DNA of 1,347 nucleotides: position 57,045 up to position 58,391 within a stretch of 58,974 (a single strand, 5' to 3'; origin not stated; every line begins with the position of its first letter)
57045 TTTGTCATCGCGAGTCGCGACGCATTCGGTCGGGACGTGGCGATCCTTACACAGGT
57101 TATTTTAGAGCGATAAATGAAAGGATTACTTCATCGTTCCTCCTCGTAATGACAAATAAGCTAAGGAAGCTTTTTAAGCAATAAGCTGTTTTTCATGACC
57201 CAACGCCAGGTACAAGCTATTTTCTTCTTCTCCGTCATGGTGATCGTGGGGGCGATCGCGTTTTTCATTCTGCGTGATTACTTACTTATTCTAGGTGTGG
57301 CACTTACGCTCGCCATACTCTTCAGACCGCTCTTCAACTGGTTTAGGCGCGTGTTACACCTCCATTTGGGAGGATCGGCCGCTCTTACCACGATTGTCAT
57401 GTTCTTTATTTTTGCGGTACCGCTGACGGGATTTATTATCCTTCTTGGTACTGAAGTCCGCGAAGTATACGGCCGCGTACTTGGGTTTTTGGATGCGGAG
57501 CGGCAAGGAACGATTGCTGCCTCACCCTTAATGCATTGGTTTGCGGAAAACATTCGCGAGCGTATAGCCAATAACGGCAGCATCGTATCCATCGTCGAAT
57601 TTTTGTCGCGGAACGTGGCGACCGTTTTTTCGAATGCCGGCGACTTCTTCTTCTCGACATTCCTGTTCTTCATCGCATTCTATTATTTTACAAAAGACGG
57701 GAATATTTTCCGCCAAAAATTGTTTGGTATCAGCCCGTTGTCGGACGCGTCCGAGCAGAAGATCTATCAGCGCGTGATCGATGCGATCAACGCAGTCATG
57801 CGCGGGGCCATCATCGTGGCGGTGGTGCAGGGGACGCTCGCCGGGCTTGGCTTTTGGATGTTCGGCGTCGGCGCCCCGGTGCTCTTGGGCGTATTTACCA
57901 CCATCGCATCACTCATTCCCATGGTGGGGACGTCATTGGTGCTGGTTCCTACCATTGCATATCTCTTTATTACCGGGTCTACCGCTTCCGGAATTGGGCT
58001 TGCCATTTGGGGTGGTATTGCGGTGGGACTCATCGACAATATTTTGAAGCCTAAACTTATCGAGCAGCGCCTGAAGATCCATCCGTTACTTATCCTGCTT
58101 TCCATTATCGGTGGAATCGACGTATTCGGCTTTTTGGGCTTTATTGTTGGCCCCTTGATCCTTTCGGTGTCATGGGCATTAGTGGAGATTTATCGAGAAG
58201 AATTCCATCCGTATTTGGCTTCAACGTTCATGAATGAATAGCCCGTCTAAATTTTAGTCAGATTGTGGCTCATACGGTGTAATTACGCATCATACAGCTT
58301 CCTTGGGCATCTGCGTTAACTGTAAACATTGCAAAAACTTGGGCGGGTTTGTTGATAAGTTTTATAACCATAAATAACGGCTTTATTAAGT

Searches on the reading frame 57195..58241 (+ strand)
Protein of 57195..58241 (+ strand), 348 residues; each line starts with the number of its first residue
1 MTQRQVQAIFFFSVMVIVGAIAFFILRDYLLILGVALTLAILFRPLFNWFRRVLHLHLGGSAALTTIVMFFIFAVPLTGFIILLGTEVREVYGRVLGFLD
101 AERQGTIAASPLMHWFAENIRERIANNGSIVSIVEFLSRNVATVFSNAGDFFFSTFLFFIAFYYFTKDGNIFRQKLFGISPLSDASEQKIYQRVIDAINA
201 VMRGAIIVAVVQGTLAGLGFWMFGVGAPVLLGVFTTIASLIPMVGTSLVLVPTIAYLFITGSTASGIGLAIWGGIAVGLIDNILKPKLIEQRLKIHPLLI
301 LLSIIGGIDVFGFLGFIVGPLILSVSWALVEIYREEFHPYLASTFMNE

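Call 39: search_protein_families(library=pfam, proteins=[window:57195-58241:+], max_evalue=0.00001)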
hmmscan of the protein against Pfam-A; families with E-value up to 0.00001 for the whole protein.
window:57195-58241:+ (348 aa): 1 family
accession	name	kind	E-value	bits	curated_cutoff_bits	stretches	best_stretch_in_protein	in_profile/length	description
PF01594.21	AI-2E_transport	-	4.5e-48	164.6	34.3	1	10-333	2-326/327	AI-2E family transporter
